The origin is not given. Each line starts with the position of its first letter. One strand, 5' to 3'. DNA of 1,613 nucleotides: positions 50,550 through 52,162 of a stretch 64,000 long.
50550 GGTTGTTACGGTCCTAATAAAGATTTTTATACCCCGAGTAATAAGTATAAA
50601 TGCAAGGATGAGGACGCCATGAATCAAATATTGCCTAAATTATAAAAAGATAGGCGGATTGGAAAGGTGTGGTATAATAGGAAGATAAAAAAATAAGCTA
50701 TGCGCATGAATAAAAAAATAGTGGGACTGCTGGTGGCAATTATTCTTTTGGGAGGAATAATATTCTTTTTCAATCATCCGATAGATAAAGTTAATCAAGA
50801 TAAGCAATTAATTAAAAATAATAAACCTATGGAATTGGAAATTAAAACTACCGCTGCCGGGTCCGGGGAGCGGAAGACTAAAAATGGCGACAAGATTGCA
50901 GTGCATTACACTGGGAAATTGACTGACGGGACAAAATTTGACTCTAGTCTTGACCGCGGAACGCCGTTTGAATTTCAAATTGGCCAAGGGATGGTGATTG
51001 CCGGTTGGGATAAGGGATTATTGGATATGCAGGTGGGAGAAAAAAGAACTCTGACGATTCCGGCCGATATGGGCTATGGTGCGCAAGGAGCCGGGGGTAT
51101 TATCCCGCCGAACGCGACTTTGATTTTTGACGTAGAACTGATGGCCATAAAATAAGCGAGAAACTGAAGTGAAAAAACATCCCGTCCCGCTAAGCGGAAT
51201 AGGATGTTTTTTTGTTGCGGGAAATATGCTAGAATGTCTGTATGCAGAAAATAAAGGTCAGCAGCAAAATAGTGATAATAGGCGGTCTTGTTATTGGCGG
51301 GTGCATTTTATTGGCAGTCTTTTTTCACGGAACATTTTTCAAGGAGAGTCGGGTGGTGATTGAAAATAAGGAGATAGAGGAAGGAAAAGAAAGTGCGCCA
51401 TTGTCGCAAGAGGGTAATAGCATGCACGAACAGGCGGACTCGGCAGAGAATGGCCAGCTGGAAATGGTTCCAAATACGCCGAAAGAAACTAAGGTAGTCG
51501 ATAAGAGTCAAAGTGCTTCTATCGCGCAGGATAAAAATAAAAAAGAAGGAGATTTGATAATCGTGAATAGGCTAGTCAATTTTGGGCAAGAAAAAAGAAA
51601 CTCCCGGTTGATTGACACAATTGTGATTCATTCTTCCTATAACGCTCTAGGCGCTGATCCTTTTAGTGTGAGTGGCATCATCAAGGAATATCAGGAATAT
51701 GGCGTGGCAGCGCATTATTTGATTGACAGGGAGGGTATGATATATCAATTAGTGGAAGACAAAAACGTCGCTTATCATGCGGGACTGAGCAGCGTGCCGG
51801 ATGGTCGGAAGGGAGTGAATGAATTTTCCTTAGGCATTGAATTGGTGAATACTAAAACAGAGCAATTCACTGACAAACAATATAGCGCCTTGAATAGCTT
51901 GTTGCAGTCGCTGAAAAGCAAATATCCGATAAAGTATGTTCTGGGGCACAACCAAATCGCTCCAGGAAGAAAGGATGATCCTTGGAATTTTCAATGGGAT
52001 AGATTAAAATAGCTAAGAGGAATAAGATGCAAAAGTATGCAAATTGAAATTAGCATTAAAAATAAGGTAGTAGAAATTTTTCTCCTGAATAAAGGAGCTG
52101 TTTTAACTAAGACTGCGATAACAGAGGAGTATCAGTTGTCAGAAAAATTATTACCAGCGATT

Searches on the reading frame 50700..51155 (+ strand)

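Call 42: search_protein_families(library=pfam, proteins=[window:50700-51155:+], max_evalue=0.01)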
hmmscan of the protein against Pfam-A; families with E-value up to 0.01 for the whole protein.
window:50700-51155:+ (151 aa): 1 family
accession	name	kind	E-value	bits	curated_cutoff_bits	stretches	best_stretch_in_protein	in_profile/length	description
PF00254.34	FKBP_C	-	1.6e-38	131.4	21.1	1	56-147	1-93/94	FKBP-type peptidyl-prolyl cis-trans isomerase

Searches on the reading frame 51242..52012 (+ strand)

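Call 42: search_protein_families(library=pfam, proteins=[window:51242-52012:+], max_evalue=0.01)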
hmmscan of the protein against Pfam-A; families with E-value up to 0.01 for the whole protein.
window:51242-52012:+ (256 aa): 1 family
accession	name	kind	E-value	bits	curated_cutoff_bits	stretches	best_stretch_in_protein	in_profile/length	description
PF01510.30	Amidase_2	-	7.8e-28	97.9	26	1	123-247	4-129/131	N-acetylmuramoyl-L-alanine amidase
